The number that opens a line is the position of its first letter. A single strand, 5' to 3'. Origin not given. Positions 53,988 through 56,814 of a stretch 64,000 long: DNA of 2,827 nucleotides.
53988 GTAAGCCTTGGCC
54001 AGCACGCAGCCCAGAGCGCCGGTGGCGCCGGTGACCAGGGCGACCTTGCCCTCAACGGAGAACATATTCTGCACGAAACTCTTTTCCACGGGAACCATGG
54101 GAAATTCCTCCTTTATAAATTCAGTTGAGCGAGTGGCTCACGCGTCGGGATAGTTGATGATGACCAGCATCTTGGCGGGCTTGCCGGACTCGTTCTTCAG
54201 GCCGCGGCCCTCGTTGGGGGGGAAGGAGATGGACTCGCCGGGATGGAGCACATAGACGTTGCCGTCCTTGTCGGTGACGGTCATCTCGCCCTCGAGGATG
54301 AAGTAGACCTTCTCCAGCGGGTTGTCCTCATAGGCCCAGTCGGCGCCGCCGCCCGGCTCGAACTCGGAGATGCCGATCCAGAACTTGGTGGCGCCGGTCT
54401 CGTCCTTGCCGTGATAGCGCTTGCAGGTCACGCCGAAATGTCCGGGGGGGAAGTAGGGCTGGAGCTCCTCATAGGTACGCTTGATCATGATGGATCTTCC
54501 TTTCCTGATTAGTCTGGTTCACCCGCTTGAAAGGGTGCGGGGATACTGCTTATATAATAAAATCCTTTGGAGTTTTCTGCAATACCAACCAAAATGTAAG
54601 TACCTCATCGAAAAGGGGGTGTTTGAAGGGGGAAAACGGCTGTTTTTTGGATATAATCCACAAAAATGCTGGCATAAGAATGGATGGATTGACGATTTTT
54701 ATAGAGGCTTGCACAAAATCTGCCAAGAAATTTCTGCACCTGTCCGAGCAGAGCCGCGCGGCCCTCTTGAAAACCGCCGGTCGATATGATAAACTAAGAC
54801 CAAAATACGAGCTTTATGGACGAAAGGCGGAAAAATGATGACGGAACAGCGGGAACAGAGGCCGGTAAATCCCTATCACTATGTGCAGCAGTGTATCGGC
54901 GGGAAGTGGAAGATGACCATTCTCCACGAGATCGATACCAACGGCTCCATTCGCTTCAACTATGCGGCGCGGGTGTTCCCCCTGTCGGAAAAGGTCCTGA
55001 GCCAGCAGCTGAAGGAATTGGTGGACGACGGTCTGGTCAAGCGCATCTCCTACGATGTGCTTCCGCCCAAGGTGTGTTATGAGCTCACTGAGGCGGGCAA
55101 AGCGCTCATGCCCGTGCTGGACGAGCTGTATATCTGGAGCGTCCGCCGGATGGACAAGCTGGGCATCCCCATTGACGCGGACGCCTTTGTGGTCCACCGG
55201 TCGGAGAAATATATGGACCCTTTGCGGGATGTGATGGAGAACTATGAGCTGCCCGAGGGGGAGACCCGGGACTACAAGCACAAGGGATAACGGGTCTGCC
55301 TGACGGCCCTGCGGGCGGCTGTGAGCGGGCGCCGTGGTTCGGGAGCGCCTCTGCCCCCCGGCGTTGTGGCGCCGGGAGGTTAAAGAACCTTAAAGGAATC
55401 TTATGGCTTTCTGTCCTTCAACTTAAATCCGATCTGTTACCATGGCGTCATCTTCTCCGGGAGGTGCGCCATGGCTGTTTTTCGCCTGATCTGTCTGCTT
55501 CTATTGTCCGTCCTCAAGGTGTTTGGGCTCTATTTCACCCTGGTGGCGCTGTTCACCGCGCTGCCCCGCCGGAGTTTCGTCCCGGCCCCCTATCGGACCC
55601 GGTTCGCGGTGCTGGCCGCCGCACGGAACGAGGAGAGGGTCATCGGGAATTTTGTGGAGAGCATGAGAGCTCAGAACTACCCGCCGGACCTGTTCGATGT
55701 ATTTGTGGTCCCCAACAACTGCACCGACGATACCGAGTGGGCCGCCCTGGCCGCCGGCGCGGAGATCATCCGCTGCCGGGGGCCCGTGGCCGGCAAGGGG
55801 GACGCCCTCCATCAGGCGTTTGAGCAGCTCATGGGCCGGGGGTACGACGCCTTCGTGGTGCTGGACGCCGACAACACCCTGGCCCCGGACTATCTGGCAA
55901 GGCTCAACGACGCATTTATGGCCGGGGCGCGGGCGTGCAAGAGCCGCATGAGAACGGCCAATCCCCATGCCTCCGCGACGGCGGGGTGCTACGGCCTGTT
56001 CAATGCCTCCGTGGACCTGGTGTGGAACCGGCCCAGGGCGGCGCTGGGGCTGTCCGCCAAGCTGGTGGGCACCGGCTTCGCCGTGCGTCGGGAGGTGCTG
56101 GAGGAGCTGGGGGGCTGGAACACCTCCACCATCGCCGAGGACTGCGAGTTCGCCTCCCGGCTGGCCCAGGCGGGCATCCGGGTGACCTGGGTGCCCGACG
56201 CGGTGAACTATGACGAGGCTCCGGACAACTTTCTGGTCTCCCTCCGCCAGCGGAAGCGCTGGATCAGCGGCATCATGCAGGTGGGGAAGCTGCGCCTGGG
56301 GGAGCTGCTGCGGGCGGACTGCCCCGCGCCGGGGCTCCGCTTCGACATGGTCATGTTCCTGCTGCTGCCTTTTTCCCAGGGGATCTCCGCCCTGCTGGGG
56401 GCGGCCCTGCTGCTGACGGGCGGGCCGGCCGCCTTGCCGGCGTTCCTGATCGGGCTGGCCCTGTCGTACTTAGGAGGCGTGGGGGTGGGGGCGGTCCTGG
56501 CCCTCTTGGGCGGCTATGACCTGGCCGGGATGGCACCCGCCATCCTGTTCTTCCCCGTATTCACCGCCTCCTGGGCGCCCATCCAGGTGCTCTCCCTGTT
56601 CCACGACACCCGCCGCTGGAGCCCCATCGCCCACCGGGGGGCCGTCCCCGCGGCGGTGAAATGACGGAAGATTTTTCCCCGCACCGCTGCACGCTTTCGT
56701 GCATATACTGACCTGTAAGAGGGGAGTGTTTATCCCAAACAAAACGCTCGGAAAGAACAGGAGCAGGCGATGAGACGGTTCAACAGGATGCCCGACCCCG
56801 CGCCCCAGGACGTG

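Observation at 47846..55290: HxlR-linked operon built around a BKACE enzyme and a HADH-family dehydrogenase: candidate pathway for an unknown beta-hydroxy or beta-keto acid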

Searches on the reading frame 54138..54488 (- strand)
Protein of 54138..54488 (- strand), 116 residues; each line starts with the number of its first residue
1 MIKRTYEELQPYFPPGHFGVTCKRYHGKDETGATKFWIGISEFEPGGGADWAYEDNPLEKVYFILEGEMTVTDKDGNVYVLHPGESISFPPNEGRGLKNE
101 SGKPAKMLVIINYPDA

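Call 3: search_protein_families(library=pfam, proteins=[window:54138-54488:-], max_evalue=0.01)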
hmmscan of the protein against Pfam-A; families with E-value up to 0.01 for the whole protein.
window:54138-54488:- (116 aa): 3 families
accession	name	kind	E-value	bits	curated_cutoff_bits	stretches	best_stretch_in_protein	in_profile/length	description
PF07883.17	Cupin_2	-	7.2e-16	58.1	27.2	1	40-110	2-69/70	Cupin domain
PF05899.18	Cupin_3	-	2.1e-06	27.8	23.5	1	39-93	10-60/74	EutQ-like cupin domain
PF00027.35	cNMP_binding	-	0.0057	17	27.5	1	54-86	13-50/89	Cyclic nucleotide-binding domain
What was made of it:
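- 54138..54488 (-): Small cupin (116 aa) lacking the canonical His metal ligands; conserved first gene of the operon; role in the pathway unknown. Pfam Cupin_2 (call 3).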

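Call 4: search_protein_families(library=ncbifam, proteins=[window:54138-54488:-], max_evalue=0.01)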
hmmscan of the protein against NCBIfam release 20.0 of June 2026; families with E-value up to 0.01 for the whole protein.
window:54138-54488:- (116 aa): 6 families
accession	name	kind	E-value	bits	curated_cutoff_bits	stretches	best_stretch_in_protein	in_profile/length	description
NF050094.1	BetDgalsidMYCTU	equivalog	2e-19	69.9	175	1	8-115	8-112/113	beta-D-galactosidase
NF008373.0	PRK11171.1-2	equivalog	5.3e-07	29.1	445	1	38-108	70-139/274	(S)-ureidoglycine aminohydrolase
NF008376.0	PRK11171.1-5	equivalog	6.1e-07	28.9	338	1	33-107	65-138/278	(S)-ureidoglycine aminohydrolase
TIGR03214.2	ura-cupin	equivalog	3.1e-06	26.9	200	1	29-110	41-121/249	(S)-ureidoglycine aminohydrolase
NF040771.1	AAH_UGLYAH2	exception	6.9e-06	25.5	350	1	33-107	60-133/267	bifunctional allantoicase/(S)-ureidoglycine aminohydrolase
NF049940.1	MandnitrLy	equivalog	0.0004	20.2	140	1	34-93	33-90/130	(R)-mandelonitrile lyase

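Call 21: search_solved_structures(query=window:54138-54488:-, max_evalue=0.001, show_alignments=2)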
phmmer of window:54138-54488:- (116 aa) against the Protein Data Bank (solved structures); distinct sequences matched with E-value up to 0.001: 17.
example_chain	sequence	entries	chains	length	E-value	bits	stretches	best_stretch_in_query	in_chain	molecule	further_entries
1sq4_A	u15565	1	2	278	8e-08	35.7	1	37-106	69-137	Glyoxylate-induced Protein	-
8awp_A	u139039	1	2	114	9.7e-05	25.8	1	33-111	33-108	Cupin_2 domain-containing protein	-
1v70_A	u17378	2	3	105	0.00012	25.5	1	53-110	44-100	probable antibiotics synthesis protein | hypothetical protein TTHA0104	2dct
1lkn_A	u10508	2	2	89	0.00013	25.4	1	49-91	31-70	hypothetical protein tm1112 | uncharacterized protein TM1112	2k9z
8hjx_A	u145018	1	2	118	0.00016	25.1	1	33-111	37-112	Cupin_2 domain-containing protein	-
8hjz_A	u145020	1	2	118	0.00016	25.1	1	33-111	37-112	Cupin_2 domain-containing protein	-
1o5u_A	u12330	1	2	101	0.00017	25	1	49-91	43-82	novel Thermotoga maritima enzyme TM1112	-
9jew_A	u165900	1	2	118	0.00017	25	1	33-111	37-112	Cupin type-2 domain-containing protein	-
8hjy_A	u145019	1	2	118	0.00021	24.7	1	33-111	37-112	Cupin_2 domain-containing protein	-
21ek_A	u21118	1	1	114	0.00028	24.3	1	33-111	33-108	Cupin type-2 domain-containing protein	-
21ej_A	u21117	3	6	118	0.0003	24.2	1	33-111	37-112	Cupin type-2 domain-containing protein | Cupin_2 domain-containing protein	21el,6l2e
8zyg_A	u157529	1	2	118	0.00035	24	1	33-111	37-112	Cupin type-2 domain-containing protein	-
8awo_A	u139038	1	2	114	0.00043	23.7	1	33-111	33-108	Cupin_2 domain-containing protein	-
5wsd_A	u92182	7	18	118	0.0007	23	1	33-111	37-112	Uncharacterized protein tm1459 | Cupin_2 domain-containing protein | Cupin type-2 domain-containing protein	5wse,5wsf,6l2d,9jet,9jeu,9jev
8zyh_A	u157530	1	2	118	0.00079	22.8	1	33-111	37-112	Cupin type-2 domain-containing protein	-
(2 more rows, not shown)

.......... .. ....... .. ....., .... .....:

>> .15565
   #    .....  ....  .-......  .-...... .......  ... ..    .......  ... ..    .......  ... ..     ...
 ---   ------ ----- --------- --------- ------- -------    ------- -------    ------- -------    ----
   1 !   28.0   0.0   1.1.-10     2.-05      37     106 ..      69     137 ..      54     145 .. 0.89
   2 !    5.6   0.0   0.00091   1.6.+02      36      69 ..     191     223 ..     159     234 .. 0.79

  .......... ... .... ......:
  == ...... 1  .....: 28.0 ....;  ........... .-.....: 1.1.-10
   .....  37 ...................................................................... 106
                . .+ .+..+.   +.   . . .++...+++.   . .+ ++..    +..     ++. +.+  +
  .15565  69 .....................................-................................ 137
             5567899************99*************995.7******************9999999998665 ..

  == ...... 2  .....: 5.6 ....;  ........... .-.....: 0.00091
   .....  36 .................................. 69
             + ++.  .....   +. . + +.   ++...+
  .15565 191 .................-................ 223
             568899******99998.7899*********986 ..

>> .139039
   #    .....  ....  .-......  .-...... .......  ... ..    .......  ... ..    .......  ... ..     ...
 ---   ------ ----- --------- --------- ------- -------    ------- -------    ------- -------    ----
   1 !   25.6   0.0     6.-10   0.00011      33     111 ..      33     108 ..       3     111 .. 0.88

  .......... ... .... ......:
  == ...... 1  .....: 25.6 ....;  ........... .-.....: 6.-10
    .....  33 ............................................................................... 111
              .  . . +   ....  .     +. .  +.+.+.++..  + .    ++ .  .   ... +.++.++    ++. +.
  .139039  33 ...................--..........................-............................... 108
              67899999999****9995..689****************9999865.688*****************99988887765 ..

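Call 26: find_homologous_proteins(query=window:54138-54488:-, max_evalue=0.00001)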
Query window:54138-54488:- (116 aa): 463 proteins with E <= 0.00001 among 464 candidates; the best 120 are listed.
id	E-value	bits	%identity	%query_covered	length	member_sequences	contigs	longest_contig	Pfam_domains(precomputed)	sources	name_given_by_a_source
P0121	7.2e-68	244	90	99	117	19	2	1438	PF07883.18,PF05899.19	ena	-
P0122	9.8e-68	244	89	100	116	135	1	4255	PF07883.18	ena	-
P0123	1.0e-67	244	89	100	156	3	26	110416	PF07883.18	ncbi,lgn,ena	-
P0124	1.9e-67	243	90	98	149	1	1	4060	PF07883.18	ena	-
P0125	2.1e-67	243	90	100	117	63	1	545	PF07883.18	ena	-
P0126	3.8e-67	242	90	100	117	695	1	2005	PF07883.18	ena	-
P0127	4.5e-67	242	89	99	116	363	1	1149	PF07883.18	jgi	jgi:quercetin dioxygenase-like cupin family protein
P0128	2.5e-65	236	88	100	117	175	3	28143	PF07883.18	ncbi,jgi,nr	ncbi:MAG: cupin domain-containing protein [Ruminococcaceae bacterium]|nr:cupin domain-containing pro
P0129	8.0e-65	235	86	100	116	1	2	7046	PF07883.18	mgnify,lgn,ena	mgnify:FL=1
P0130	3.0e-64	233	89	99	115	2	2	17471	PF07883.18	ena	-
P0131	2.0e-63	230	86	100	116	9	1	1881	PF07883.18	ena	-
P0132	7.4e-63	228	84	100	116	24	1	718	PF07883.18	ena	-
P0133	1.8e-62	227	84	100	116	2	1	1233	PF07883.18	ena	-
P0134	3.8e-62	226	82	100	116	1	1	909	PF07883.18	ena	-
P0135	5.9e-62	225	88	94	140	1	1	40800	PF07883.18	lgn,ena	-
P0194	5.8e-50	187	72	100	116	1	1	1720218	PF07883.18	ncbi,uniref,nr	ncbi:cupin domain-containing protein [Collinsella sp. zg1085]|uniref:cupin domain-containing protein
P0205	1.1e-49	186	70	99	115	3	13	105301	PF07883.18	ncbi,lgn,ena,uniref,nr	ncbi:cupin domain-containing protein [Fusobacterium simiae]|uniref:Cupin domain-containing protein n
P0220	3.8e-49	184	72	99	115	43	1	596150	PF07883.18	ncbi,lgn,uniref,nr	ncbi:cupin domain-containing protein [Lacrimispora aerotolerans]|uniref:cupin domain-containing prot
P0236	1.8e-48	182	71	99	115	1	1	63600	PF07883.18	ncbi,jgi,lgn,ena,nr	ncbi:MAG: cupin domain-containing protein [Paenibacillaceae bacterium]|nr:cupin domain-containing pr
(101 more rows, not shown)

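Call 27: find_encoding_contigs(protein=P0194, flank=10000, max_places=2)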
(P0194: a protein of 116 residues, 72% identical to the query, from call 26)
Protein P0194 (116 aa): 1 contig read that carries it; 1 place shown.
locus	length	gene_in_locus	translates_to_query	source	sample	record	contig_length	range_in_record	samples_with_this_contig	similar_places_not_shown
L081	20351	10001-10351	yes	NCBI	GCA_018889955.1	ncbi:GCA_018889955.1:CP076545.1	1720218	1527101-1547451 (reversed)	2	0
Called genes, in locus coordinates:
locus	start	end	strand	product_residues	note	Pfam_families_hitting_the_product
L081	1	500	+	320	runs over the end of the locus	PF00696:AA_kinase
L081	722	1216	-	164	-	PF22381:Staph_reg_Sar_Rot, PF12802:MarR_2, PF01047:MarR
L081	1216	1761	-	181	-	PF00255:GSHPx, PF00578:AhpC-TSA (weak)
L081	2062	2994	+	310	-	PF00480:ROK, PF01869:BcrAD_BadFG (faint)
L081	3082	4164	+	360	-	PF00356:LacI, PF00532:Peripla_BP_1, PF13407:Peripla_BP_4, PF13377:Peripla_BP_3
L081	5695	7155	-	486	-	PF00224:PK, PF02887:PK_C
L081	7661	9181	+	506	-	PF00171:Aldedh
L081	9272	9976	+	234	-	-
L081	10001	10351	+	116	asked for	PF07883:Cupin_2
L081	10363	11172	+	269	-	PF00106:adh_short, PF08659:KR, PF13561:adh_short_C2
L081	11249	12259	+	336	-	PF04199:Cyclase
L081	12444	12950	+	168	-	PF01638:HxlR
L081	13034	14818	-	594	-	PF06506:PrpR_N, PF00158:Sigma54_activat (weak), PF25601:AAA_lid_14, PF02954:HTH_8 (weak)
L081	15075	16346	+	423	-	PF07005:SBD_N, PF17042:NBD_C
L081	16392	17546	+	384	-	PF00465:Fe-ADH, PF13685:Fe-ADH_2, PF25137:ADH_Fe_C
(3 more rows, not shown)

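Call 42: predict_structure(alignment_id=A2)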
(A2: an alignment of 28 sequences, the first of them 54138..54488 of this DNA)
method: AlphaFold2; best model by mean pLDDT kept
length: 116 residues; sequences in the alignment: 28
mean_pLDDT: 89.5   pTM: 0.81
mean pLDDT of the five models: 89.5, 88.5, 88.0, 86.5, 71.2
residues with pLDDT >= 90: 66; 70-90: 45; 50-70: 5; < 50: 0
segments of 3 or more residues with pLDDT < 50: none
pLDDT, mean of each block of 10 residues (from residue 1): 83 89 87 89 94 78 97 93 95 90 95 77
secondary structure, 60 per line:
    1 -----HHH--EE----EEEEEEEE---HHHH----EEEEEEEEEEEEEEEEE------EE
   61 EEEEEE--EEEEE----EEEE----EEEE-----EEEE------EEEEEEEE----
elements in order: E17-24 H28-31 E36-52 E59-66 E69-73 E78-81 E86-89 E95-98 E105-112

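Call 45: fold_search(model_id=the predicted structure, library=pdb)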
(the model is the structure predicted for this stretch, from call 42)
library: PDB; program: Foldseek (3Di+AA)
matches with E <= 10: 1948; with E <= 0.001: 661
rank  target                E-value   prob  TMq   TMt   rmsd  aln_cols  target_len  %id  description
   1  8awn                  2.8e-11  1.00  0.79  0.83   2.4       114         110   25  Crystal structure of a manganese-containing cupin (tm1459) from Thermotoga maritima, variant C106Q (released 2023-03-08)
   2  8hjz_A                4.1e-11  1.00  0.80  0.79   2.2       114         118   26  Crystal structure of a cupin protein (tm1459, H52A/H58Q mutant) in copper (Cu) substituted form (released 2023-06-14)
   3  9jew_A                4.1e-11  1.00  0.80  0.79   2.2       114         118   27  Crystal structure of a cupin protein (tm1459, C106V mutant) in iron (Fe) substituted form (released 2025-05-07)
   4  6l2e_A                4.3e-11  1.00  0.80  0.78   2.3       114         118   28  Crystal structure of a cupin protein (tm1459, H52A mutant) in copper (Cu) substituted form (released 2020-04-01)
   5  8hjy_A                5.4e-11  1.00  0.80  0.79   2.2       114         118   27  Crystal structure of a cupin protein (tm1459, H52A/H58E/F104W mutant) in copper (Cu) substituted form (released 2023-06-14)
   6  8zyg_A                5.4e-11  1.00  0.80  0.79   2.2       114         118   27  Crystal structure of a cupin protein (tm1459, I49C-4py/H52A/C106D mutant) in copper (Cu) substituted form (released 2024-09-04)
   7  6l2f_A                5.7e-11  1.00  0.80  0.79   2.2       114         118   26  Crystal structure of a cupin protein (tm1459, H54AH58A mutant) in copper (Cu) substituted form (released 2020-04-01)
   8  8hjx_A                6.3e-11  1.00  0.80  0.79   2.2       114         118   26  Crystal structure of a cupin protein (tm1459, H52A/H58E mutant) in copper (Cu) substituted form (released 2023-06-14)
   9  8hjx_B                7.9e-11  1.00  0.81  0.81   2.2       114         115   26  Crystal structure of a cupin protein (tm1459, H52A/H58E mutant) in copper (Cu) substituted form (released 2023-06-14)
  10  5wsd_A                7.9e-11  1.00  0.79  0.77   2.5       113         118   27  Crystal structure of a cupin protein (tm1459) in apo form (released 2017-05-31)
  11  8hjy_B                8.3e-11  1.00  0.80  0.81   2.3       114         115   27  Crystal structure of a cupin protein (tm1459, H52A/H58E/F104W mutant) in copper (Cu) substituted form (released 2023-06-14)
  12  9jew_B                9.3e-11  1.00  0.80  0.82   2.3       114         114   26  Crystal structure of a cupin protein (tm1459, C106V mutant) in iron (Fe) substituted form (released 2025-05-07)
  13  8zyh_B                9.3e-11  1.00  0.82  0.82   2.5       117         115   26  Crystal structure of a cupin protein (tm1459, I49C-4py/H52A/H54A/C106D mutant) in copper (Cu) substituted form (released 2024-09-04)
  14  8zyg_B                1.1e-10  1.00  0.81  0.83   2.1       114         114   26  Crystal structure of a cupin protein (tm1459, I49C-4py/H52A/C106D mutant) in copper (Cu) substituted form (released 2024-09-04)
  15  8hjz_B                1.2e-10  1.00  0.81  0.81   2.2       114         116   26  Crystal structure of a cupin protein (tm1459, H52A/H58Q mutant) in copper (Cu) substituted form (released 2023-06-14)
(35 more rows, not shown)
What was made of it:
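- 54138..54488 (-): AlphaFold model pLDDT 89.5; best structural matches are TM1459 and RemF (calls 42, 45).
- On Metal-dependent cupins (TM1459-like, quercetinase-like): The fold is cupin (TM-score about 0.8 to TM1459; call 45).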

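Call 59: find_encoding_contigs(protein=P0205, flank=8000, max_places=1)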
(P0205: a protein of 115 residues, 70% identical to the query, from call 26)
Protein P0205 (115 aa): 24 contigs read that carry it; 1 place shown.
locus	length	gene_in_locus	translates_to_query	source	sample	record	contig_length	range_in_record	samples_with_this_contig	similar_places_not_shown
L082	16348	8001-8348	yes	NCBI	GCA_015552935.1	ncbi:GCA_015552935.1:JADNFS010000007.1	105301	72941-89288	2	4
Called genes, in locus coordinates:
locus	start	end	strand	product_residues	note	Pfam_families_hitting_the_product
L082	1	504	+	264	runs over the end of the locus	PF00005:ABC_tran, PF13304:AAA_21 (faint), PF02463:SMC_N (weak)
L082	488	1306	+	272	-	PF03193:RsgA_GTPase (faint), PF02463:SMC_N (faint), PF00005:ABC_tran, PF13304:AAA_21 (faint)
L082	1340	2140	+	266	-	PF02361:CbiQ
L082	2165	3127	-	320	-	PF16884:ADH_N_2 (weak), PF08240:ADH_N, PF13602:ADH_zinc_N_2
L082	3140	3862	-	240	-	PF02463:SMC_N (faint), PF00005:ABC_tran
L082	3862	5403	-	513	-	PF00528:BPD_transp_1, PF04069:OpuAC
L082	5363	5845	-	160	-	PF22381:Staph_reg_Sar_Rot (weak), PF01047:MarR, PF12802:MarR_2 (weak), PF13412:HTH_24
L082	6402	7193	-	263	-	PF18089:DAPG_hydrolase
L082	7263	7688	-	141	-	PF01638:HxlR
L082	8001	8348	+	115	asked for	PF07883:Cupin_2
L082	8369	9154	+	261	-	PF00106:adh_short, PF08659:KR, PF13561:adh_short_C2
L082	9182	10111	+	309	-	PF02737:3HCDH_N, PF00725:3HCDH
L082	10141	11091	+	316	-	PF04199:Cyclase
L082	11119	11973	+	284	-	PF05853:BKACE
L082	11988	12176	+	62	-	-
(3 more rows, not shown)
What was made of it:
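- Fusobacterium has the same gene order, with a phloretin hydrolase gene (DAPG_hydrolase) next door (call 59).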

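Call 60: find_encoding_contigs(protein=P0236, flank=8000, max_places=1)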
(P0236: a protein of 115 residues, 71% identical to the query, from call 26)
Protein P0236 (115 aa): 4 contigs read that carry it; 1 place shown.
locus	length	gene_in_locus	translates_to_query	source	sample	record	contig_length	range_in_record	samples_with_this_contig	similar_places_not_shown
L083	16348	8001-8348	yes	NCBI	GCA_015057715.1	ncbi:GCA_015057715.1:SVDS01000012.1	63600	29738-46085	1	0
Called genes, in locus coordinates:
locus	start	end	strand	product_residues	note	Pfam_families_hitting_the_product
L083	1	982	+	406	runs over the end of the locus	PF05893:LuxC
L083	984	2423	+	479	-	PF00501:AMP-binding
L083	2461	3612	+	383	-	PF02771:Acyl-CoA_dh_N, PF22924:ACOX_C_alpha1 (faint), PF02770:Acyl-CoA_dh_M, PF00441:Acyl-CoA_dh_1, PF08028:Acyl-CoA_dh_2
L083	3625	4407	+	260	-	PF01012:ETF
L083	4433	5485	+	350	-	PF01012:ETF, PF00766:ETF_alpha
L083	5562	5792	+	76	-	-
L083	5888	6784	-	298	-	PF00126:HTH_1, PF03466:LysR_substrate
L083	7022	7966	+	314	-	PF01210:NAD_Gly3P_dh_N (faint), PF02737:3HCDH_N, PF03446:NAD_binding_2 (weak), PF00725:3HCDH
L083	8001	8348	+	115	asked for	PF07883:Cupin_2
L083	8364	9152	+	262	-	PF00106:adh_short, PF08659:KR, PF13561:adh_short_C2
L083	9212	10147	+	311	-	PF04199:Cyclase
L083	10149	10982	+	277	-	PF05853:BKACE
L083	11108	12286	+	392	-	PF00108:Thiolase_N, PF00109:ketoacyl-synt (faint), PF02803:Thiolase_C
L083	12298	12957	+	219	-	PF01144:CoA_trans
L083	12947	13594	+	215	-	PF01144:CoA_trans, PF13336:AcetylCoA_hyd_C (weak)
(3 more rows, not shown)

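Call 61: find_encoding_contigs(protein=P0220, flank=8000, max_places=1)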
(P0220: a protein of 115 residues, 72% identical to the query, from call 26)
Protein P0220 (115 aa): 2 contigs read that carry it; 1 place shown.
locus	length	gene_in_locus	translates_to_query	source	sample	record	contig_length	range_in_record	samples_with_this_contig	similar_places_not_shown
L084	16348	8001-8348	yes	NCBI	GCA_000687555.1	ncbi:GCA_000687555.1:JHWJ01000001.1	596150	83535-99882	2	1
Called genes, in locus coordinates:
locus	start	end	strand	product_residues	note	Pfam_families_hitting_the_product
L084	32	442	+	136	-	PF00583:Acetyltransf_1, PF13673:Acetyltransf_10, PF13508:Acetyltransf_7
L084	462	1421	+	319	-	PF00561:Abhydrolase_1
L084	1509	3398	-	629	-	PF00664:ABC_membrane, PF02463:SMC_N (faint), PF00005:ABC_tran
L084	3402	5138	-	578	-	PF00664:ABC_membrane, PF00005:ABC_tran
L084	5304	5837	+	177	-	PF00440:TetR_N (weak)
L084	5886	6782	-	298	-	PF00126:HTH_1, PF03466:LysR_substrate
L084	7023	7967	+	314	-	PF01210:NAD_Gly3P_dh_N (weak), PF02737:3HCDH_N, PF03446:NAD_binding_2 (weak), PF00725:3HCDH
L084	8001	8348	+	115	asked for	PF07883:Cupin_2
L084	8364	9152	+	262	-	PF00106:adh_short, PF08659:KR, PF13561:adh_short_C2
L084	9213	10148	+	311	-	PF04199:Cyclase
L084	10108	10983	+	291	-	PF05853:BKACE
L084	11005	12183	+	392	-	PF00108:Thiolase_N, PF00109:ketoacyl-synt (weak), PF02803:Thiolase_C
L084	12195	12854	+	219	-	PF01144:CoA_trans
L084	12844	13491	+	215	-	PF01144:CoA_trans, PF13336:AcetylCoA_hyd_C (weak)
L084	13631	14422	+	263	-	PF18089:DAPG_hydrolase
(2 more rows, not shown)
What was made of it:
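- On Anaerobic phloroglucinol degradation cluster (PGR-DPGC-TfD-TAL): Fusobacterium, Lacrimispora and a Paenibacillaceae-labelled MAG have the same set (calls 59-61).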

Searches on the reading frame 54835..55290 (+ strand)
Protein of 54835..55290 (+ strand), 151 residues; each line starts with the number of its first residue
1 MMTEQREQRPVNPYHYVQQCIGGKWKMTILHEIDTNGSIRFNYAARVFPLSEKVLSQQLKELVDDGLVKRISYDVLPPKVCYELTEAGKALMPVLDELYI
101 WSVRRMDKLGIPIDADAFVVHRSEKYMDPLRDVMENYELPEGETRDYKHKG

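Call 3: search_protein_families(library=pfam, proteins=[window:54835-55290:+], max_evalue=0.01)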
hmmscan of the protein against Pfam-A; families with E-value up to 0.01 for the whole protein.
window:54835-55290:+ (151 aa): 3 families
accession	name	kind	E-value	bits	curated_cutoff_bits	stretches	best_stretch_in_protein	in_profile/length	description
PF01638.23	HxlR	-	2.5e-23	82.2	20.8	1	21-106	2-87/91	HxlR-like helix-turn-helix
PF12802.13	MarR_2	-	0.00063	20.3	27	1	28-71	9-53/61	MarR family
PF03551.20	PadR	-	0.00078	19.8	27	1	52-91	31-72/75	Transcriptional regulator PadR-like family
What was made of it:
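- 54835..55290 (+): HxlR-family transcriptional regulator (151 aa), divergent from the operon; candidate phloroglucinol-cluster regulator. Pfam HxlR at 82 bits (call 3).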

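Call 4: search_protein_families(library=ncbifam, proteins=[window:54835-55290:+], max_evalue=0.01)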
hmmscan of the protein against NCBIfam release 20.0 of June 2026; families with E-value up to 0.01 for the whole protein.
window:54835-55290:+ (151 aa): 5 families
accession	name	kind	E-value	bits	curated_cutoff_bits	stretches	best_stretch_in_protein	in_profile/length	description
NF047367.1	redox_TF_RrpA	exception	1.2e-16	60.8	185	1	14-102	8-97/101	MarR family transcription factor RrpA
NF047364.1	redox_TF_RrpB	exception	1e-12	48.2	175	1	17-102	10-100/105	MarR family transcription factor RrpB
TIGR01884.1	cas_HTH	subfamily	0.0017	17.8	60.2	1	25-72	143-190/202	CRISPR-associated CARF protein Csa3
NF033788.1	HTH_metalloreg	subfamily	0.0042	16.9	55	1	26-70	13-57/77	metalloregulator ArsR/SmtB family transcription factor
NF041016.1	trans_reg_ArnR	equivalog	0.0078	15.6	400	1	26-118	24-110/269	HTH-type transcriptional activator ArnR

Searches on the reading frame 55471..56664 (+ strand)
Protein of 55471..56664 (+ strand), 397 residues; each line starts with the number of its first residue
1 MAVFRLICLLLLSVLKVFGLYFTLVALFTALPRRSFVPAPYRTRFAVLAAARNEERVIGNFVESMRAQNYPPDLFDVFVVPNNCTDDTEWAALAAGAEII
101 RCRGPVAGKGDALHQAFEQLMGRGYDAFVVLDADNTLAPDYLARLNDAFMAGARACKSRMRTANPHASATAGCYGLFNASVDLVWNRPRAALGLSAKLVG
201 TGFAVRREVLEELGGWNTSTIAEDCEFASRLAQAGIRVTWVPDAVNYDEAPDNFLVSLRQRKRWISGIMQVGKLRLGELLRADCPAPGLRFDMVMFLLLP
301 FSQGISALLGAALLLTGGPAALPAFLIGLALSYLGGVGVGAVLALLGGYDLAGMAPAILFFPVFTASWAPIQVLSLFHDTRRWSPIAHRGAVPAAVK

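Call 44: search_protein_families(library=pfam, proteins=[window:55471-56664:+], max_evalue=0.00001)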
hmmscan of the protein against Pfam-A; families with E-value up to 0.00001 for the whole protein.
window:55471-56664:+ (397 aa): 4 families
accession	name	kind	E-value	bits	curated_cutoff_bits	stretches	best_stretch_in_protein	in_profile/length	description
PF13632.12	Glyco_trans_2_3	-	2.2e-27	96.6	27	1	128-323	2-183/198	Glycosyl transferase family group 2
PF13641.12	Glyco_tranf_2_3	-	2.1e-25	90.5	27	1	44-267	2-230/230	Glycosyltransferase like family 2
PF00535.33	Glycos_transf_2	-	1.9e-11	44.6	23.3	1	50-153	5-107/168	Glycosyl transferase family 2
PF13506.12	Glyco_transf_21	-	2.9e-11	43.6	21.7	1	124-256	30-163/174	Glycosyl transferase family 21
